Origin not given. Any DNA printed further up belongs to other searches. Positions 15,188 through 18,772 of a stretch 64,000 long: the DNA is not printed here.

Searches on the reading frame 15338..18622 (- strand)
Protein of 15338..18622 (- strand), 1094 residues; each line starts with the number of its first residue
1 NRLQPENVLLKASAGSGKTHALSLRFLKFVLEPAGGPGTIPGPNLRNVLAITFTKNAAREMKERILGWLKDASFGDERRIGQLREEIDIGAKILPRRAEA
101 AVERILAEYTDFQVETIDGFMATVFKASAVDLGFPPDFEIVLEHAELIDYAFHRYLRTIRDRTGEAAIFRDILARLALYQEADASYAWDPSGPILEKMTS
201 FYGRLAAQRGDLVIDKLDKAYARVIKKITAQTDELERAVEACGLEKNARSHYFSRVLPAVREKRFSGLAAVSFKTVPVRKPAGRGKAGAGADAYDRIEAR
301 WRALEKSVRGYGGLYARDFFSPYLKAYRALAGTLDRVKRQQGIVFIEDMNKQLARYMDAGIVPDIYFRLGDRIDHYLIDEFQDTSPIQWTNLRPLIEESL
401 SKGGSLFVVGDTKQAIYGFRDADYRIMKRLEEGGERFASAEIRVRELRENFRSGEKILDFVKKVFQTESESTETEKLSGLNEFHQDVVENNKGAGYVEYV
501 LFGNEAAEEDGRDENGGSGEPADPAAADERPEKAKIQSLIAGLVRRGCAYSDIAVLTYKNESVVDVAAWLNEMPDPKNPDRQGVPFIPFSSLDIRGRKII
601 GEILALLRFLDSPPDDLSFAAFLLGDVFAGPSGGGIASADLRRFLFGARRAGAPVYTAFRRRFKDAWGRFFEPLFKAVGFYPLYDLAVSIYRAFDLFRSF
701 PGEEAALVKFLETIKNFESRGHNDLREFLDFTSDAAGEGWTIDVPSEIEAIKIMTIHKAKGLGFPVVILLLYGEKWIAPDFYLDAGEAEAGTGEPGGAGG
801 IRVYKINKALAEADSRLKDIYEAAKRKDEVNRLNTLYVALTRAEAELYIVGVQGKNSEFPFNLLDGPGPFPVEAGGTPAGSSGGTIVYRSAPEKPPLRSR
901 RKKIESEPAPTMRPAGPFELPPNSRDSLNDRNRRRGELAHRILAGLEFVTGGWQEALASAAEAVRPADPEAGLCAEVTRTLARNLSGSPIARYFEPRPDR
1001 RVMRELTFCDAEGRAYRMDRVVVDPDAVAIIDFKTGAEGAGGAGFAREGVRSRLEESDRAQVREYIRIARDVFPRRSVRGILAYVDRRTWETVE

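Call 47: search_protein_families(library=pfam, proteins=[window:15338-18622:-], max_evalue=0.00001)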
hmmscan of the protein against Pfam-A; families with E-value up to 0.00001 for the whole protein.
window:15338-18622:- (1094 aa): 4 families
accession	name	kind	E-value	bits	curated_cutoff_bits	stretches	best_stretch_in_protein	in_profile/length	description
PF00580.27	UvrD-helicase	-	1e-33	117.6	23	1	6-431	14-267/271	UvrD/REP helicase N-terminal domain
PF13361.12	UvrD_C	-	4.3e-21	76.1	25.6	2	707-850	244-346/350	UvrD-like helicase C-terminal domain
PF13245.12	AAA_19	-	3.2e-09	37.5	25.1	0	3-65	9-61/134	AAA domain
PF13538.12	UvrD_C_2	-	7.8e-09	35.7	27.4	0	824-850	27-52/52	UvrD-like helicase C-terminal domain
